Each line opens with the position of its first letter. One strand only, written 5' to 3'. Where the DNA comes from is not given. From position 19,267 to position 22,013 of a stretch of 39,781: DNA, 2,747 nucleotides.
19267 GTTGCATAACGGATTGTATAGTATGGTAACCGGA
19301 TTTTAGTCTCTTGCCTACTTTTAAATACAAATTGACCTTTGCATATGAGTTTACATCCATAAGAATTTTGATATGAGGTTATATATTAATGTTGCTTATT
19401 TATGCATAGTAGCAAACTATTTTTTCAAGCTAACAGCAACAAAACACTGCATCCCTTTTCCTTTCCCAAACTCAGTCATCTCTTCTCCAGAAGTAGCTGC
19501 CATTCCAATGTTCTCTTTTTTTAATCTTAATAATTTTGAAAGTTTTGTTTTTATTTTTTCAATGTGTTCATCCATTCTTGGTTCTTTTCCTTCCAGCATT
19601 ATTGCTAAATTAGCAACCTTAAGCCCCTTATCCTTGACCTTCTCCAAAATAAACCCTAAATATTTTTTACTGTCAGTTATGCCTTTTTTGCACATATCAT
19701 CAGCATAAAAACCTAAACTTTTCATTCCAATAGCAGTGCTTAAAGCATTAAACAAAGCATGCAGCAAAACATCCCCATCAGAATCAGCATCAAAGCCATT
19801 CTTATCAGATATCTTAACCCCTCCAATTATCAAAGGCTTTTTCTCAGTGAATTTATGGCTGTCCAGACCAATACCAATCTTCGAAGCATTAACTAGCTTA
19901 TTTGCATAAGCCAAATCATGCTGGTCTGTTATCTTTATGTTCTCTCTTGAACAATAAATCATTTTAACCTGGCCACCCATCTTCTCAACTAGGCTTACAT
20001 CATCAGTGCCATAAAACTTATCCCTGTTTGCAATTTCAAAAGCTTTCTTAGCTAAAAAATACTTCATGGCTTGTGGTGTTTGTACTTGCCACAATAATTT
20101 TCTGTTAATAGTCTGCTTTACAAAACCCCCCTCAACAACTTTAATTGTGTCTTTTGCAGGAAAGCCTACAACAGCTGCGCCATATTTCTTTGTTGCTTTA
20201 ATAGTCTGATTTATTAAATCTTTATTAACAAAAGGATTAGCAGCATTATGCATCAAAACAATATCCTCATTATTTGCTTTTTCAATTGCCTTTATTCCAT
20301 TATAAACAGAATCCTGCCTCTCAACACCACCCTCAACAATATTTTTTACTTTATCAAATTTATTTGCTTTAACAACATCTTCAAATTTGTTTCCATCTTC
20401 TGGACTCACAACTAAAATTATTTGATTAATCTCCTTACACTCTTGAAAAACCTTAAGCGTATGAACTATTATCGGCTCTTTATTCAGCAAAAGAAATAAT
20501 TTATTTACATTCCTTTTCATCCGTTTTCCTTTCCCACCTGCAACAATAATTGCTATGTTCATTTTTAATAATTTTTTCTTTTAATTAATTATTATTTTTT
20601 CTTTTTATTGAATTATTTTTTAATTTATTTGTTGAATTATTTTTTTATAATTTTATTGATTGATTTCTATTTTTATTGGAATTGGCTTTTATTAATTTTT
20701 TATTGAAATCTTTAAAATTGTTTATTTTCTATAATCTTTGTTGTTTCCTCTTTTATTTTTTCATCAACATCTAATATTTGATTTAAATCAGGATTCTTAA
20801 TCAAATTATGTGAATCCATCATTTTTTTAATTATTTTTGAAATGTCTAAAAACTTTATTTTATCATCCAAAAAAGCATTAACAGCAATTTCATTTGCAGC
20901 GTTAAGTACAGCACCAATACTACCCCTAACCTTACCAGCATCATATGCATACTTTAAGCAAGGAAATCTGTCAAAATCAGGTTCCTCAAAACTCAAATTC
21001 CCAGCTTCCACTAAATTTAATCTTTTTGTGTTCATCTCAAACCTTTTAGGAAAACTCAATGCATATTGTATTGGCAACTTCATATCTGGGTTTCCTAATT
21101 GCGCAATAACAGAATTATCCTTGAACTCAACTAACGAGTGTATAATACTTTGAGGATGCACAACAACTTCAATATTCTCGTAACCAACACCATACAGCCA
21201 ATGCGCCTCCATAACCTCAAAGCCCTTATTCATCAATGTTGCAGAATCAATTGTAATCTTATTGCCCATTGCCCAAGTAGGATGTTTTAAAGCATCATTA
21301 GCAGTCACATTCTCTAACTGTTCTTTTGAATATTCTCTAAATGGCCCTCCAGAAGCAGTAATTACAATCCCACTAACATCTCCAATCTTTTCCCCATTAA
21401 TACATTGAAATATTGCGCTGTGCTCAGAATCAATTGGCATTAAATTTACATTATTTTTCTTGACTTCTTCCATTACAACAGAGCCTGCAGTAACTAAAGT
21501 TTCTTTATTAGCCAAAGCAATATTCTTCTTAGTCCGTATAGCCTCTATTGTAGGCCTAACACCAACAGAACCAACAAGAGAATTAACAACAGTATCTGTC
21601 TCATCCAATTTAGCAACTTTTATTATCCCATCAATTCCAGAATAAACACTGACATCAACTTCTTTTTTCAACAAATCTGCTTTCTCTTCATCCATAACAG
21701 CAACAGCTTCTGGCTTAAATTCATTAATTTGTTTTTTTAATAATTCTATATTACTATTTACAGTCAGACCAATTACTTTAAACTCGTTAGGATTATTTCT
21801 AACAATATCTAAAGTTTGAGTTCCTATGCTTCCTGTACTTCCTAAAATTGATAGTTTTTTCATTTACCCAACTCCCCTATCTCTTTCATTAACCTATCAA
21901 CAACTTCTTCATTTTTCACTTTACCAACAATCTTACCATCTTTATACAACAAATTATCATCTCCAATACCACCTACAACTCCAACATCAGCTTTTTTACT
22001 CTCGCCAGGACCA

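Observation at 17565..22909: Complete bacterial-type MEP/DOXP isoprenoid operon (ispG-dxr-ispDF-ispE-ispH) inside an archaeal core-gene neighbourhood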

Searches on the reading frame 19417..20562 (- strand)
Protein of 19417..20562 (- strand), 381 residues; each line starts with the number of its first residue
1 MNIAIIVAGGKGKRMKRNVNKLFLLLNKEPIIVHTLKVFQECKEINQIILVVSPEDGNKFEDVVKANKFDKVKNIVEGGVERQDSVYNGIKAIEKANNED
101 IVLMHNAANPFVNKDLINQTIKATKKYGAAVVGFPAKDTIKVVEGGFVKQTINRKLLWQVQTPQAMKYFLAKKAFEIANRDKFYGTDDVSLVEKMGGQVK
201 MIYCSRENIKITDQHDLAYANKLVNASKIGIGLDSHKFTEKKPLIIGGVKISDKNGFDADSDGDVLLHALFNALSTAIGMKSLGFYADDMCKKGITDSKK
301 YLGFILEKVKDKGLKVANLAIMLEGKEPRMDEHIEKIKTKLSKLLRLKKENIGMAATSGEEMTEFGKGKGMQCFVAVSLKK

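Call 3: search_protein_families(library=pfam, proteins=[window:19417-20562:-])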
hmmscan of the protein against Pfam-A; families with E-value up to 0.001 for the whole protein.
window:19417-20562:- (381 aa): 5 families
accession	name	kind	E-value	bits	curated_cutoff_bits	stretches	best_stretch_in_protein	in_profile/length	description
PF01128.25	IspD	-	2.3e-60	204.5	27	1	3-224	2-219/221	2-C-methyl-D-erythritol 4-phosphate cytidylyltransferase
PF02542.21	YgbB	-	8.6e-39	133.8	26.7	1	228-379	2-154/155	YgbB family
PF12804.13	NTP_transf_3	-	9.6e-13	49.1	27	1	4-136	1-123/160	MobA-like NTP transferase domain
PF02348.25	CTP_transf_3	-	1.4e-08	35.2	22.6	1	4-207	2-184/217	Cytidylyltransferase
PF00483.29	NTP_transferase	-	2.5e-07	30.9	21.2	1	4-131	2-135/245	Nucleotidyl transferase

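Call 4: search_protein_families(library=ncbifam, proteins=[window:19417-20562:-])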
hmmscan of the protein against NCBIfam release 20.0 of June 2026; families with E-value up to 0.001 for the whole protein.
window:19417-20562:- (381 aa): 24 families
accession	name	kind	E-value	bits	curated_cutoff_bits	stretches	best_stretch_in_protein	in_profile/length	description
NF006899.0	PRK09382.1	equivalog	2e-77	260.9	417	1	4-380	9-380/387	bifunctional 2-C-methyl-D-erythritol 4-phosphate cytidylyltransferase/2-C-methyl-D-erythritol 2,4-cyclodiphosphate synthase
TIGR00453.1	ispD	equivalog_domain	7.6e-65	218.4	181.3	1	3-223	1-218/219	2-C-methyl-D-erythritol 4-phosphate cytidylyltransferase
NF001186.0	PRK00155.2-3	equivalog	4.7e-60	202.8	253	1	2-224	5-222/224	2-C-methyl-D-erythritol 4-phosphate cytidylyltransferase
NF009924.0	PRK13385.1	subfamily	1.6e-51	175.2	342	1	4-226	5-225/230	2-C-methyl-D-erythritol 4-phosphate cytidylyltransferase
TIGR00151.1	ispF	equivalog_domain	4.1e-42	143.9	116.45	1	228-380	1-154/155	2-C-methyl-D-erythritol 2,4-cyclodiphosphate synthase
NF001183.0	PRK00155.1-3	subfamily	4.3e-42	144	166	1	1-226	1-233/237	D-ribitol-5-phosphate cytidylyltransferase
NF010933.0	PRK14353.1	equivalog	1.3e-11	43.8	505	1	3-140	7-141/453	bifunctional UDP-N-acetylglucosamine diphosphorylase/glucosamine-1-phosphate N-acetyltransferase GlmU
TIGR03310.1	matur_MocA_YgfJ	equivalog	1.7e-11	44.4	186.45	1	4-132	2-123/188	molybdenum cofactor cytidylyltransferase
NF001457.0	PRK00317.1-3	equivalog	1.1e-09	38.1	164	1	1-137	1-127/200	molybdenum cofactor guanylyltransferase MobA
TIGR01173.1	glmU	equivalog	8.4e-09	34.8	366.85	1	4-138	3-131/452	bifunctional UDP-N-acetylglucosamine diphosphorylase/glucosamine-1-phosphate N-acetyltransferase GlmU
NF053639.1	Mfer334_fam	equivalog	1.5e-08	34.7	260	1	4-126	2-128/209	pseudomurein biosynthesis protein PmurB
NF010939.0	PRK14359.1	equivalog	1e-07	30.9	592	1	5-224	6-233/430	bifunctional UDP-N-acetylglucosamine diphosphorylase/glucosamine-1-phosphate N-acetyltransferase GlmU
TIGR00454.1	TIGR00454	hypoth_equivalog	1.3e-07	31.7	174.7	1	4-123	3-113/183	TIGR00454 family protein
TIGR02665.1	molyb_mobA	equivalog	6.5e-07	29.6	151.85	1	4-172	3-150/186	molybdenum cofactor guanylyltransferase MobA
NF045495.1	AdoCbiPCobY_Meth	equivalog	8.3e-07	28.7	250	1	4-75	3-75/195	adenosylcobinamide-phosphate guanylyltransferase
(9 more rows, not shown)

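Call 36: search_solved_structures(query=window:19417-20562:-, show_alignments=1, max_evalue=1e-25)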
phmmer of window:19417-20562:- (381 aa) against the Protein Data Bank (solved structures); distinct sequences matched with E-value up to 1e-25: 12.
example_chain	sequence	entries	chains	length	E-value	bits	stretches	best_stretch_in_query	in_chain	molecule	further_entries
5ddt_A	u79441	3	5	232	1.6e-50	175.6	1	5-225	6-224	2-C-methyl-D-erythritol 4-phosphate cytidylyltransferase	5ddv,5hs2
2ycm_A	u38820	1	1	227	2.5e-39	138.8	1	4-225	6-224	2-C-METHYL-D-ERYTHRITOL 4-PHOSPHATE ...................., CHLOROPLASTIC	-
5mrn_A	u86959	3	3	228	2.5e-39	138.8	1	4-225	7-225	2-C-methyl-D-erythritol 4-phosphate cytidylyltransferase, chloroplastic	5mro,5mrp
2yc3_A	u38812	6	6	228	2.5e-39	138.8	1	4-225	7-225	2-C-METHYL-D-ERYTHRITOL 4-PHOSPHATE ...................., CHLOROPLASTIC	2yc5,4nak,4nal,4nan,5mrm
1w77_A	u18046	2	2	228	2.9e-39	138.6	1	4-225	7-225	2C-METHYL-D-ERYTHRITOL 4-PHOSPHATE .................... | 2-C-methyl-D-erythritol 4-phosphate cytidylyltransferase, chloroplastic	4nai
5mrq_A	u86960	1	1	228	3.3e-38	135.1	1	4-225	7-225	2-C-methyl-D-erythritol 4-phosphate cytidylyltransferase, chloroplastic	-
8xhu_A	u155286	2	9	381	1.8e-33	119.5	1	4-379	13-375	Bifunctional enzyme IspD/IspF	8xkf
1w55_A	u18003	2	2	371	2.4e-31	112.5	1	5-380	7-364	ISPD/ISPF BIFUNCTIONAL ENZYME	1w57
4kt7_A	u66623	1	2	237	1.4e-30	110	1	4-225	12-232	2-C-methyl-D-erythritol 4-phosphate cytidylyltransferase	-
4jis_A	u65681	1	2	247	5.5e-29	104.7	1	4-225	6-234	ribitol-5-phosphate cytidylyltransferase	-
8xkg_A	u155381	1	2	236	1.2e-27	100.4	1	4-224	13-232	2-C-methyl-D-erythritol 4-phosphate cytidylyltransferase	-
1vpa_A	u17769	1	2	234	6e-26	94.8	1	1-221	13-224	2-C-methyl-D-erythritol 4-phosphate cytidylyltransferase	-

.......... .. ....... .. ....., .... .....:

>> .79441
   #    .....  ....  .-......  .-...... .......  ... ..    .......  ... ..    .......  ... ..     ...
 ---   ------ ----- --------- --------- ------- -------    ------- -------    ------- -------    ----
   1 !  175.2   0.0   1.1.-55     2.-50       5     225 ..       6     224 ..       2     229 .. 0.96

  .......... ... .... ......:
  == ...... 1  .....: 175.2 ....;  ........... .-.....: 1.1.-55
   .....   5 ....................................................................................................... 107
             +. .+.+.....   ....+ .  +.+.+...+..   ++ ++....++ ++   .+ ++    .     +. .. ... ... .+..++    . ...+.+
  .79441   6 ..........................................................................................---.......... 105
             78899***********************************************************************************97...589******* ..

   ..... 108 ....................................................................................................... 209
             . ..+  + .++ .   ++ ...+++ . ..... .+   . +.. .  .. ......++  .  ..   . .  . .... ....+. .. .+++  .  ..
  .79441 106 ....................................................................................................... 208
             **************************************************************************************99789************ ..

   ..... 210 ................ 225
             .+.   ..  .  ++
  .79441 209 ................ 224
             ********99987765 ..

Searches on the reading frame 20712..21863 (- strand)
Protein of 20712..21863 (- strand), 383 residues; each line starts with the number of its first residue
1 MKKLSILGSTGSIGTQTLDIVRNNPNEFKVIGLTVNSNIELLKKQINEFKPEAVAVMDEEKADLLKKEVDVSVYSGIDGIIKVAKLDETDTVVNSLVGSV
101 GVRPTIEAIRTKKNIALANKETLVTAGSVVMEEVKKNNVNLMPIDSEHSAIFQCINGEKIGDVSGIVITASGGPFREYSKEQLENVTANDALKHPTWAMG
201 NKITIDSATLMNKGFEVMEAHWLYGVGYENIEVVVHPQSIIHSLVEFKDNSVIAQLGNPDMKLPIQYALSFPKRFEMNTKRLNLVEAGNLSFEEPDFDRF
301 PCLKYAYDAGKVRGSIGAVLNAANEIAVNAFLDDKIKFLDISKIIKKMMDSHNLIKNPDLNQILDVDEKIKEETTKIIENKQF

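Call 3: search_protein_families(library=pfam, proteins=[window:20712-21863:-])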
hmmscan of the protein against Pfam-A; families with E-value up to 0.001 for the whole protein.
window:20712-21863:- (383 aa): 3 families
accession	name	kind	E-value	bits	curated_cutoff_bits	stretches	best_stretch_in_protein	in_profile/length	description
PF02670.22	DXP_reductoisom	-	6e-45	153.5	21.7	1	4-127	1-129/129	1-deoxy-D-xylulose 5-phosphate reductoisomerase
PF13288.12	DXPR_C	-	1.3e-42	145.1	27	1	256-372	1-114/115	DXP reductoisomerase C-terminal domain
PF08436.17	DXP_redisom_C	-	3.3e-40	136.5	26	1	141-224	1-84/84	1-deoxy-D-xylulose 5-phosphate reductoisomerase C-terminal domain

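Call 4: search_protein_families(library=ncbifam, proteins=[window:20712-21863:-])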
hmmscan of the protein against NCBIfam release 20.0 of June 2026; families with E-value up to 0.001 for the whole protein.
window:20712-21863:- (383 aa): 3 families
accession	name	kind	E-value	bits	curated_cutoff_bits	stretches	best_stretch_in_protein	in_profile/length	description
NF009114.0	PRK12464.1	equivalog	7.9e-169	561.7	461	1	1-381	2-385/389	1-deoxy-D-xylulose-5-phosphate reductoisomerase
TIGR00243.1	Dxr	equivalog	8.7e-158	525.3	315.7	1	1-376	1-382/389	1-deoxy-D-xylulose-5-phosphate reductoisomerase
NF003938.0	PRK05447.1-1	equivalog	8.6e-134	446.5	515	1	1-380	1-395/398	1-deoxy-D-xylulose-5-phosphate reductoisomerase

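Call 35: search_solved_structures(query=window:20712-21863:-, show_alignments=1, max_evalue=1e-40)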
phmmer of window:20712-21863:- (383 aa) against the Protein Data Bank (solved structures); distinct sequences matched with E-value up to 1e-40: 29.
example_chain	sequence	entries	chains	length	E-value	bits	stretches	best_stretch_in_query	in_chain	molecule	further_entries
6mh4_A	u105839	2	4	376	4.5e-127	427.4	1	1-373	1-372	1-deoxy-D-xylulose 5-phosphate reductoisomerase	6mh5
3iie_A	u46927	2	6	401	6.4e-101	341.3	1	1-378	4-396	1-deoxy-D-xylulose 5-phosphate reductoisomerase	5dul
1k5h_A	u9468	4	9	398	5.9e-96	325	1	1-376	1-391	1-deoxy-D-xylulose-5-phosphate reductoisomerase | 1-deoxy-D-xylulose 5-phosphate reductoisomerase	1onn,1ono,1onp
1q0h_A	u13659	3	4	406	6.4e-96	324.9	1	1-376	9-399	1-deoxy-D-xylulose 5-phosphate reductoisomerase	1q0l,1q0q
3r0i_A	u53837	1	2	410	6.7e-96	324.8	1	1-376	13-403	1-deoxy-D-xylulose 5-phosphate reductoisomerase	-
1r0k_A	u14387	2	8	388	1e-95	324.3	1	4-379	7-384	1-deoxy-D-xylulose 5-phosphate reductoisomerase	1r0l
1t1r_A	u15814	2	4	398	2e-95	323.2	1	2-376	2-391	1-deoxy-D-xylulose 5-phosphate reductoisomerase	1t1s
1jvs_A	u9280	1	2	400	2e-95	323.2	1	2-376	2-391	1-deoxy-D-xylulose 5-phosphate reductoisomerase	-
3anl_A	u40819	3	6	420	2.4e-95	323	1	2-376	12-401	1-deoxy-D-xylulose 5-phosphate reductoisomerase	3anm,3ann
2egh_A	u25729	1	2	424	2.5e-95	322.9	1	2-376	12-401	1-deoxy-D-xylulose 5-phosphate reductoisomerase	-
5krr_A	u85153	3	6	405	4.8e-94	318.7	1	1-350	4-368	1-deoxy-D-xylulose 5-phosphate reductoisomerase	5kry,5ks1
5kqo_A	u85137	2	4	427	5.8e-94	318.4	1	1-350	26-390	1-deoxy-D-xylulose 5-phosphate reductoisomerase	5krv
8s65_A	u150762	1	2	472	5.4e-89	302.1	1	141-350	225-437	1-deoxy-D-xylulose-5-phosphate reductoisomerase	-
4zn6_A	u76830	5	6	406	1.2e-88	301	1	4-369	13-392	1-deoxy-D-xylulose 5-phosphate reductoisomerase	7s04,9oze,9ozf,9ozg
4zqg_A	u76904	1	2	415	1.8e-88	300.4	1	2-357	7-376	1-deoxy-D-xylulose 5-phosphate reductoisomerase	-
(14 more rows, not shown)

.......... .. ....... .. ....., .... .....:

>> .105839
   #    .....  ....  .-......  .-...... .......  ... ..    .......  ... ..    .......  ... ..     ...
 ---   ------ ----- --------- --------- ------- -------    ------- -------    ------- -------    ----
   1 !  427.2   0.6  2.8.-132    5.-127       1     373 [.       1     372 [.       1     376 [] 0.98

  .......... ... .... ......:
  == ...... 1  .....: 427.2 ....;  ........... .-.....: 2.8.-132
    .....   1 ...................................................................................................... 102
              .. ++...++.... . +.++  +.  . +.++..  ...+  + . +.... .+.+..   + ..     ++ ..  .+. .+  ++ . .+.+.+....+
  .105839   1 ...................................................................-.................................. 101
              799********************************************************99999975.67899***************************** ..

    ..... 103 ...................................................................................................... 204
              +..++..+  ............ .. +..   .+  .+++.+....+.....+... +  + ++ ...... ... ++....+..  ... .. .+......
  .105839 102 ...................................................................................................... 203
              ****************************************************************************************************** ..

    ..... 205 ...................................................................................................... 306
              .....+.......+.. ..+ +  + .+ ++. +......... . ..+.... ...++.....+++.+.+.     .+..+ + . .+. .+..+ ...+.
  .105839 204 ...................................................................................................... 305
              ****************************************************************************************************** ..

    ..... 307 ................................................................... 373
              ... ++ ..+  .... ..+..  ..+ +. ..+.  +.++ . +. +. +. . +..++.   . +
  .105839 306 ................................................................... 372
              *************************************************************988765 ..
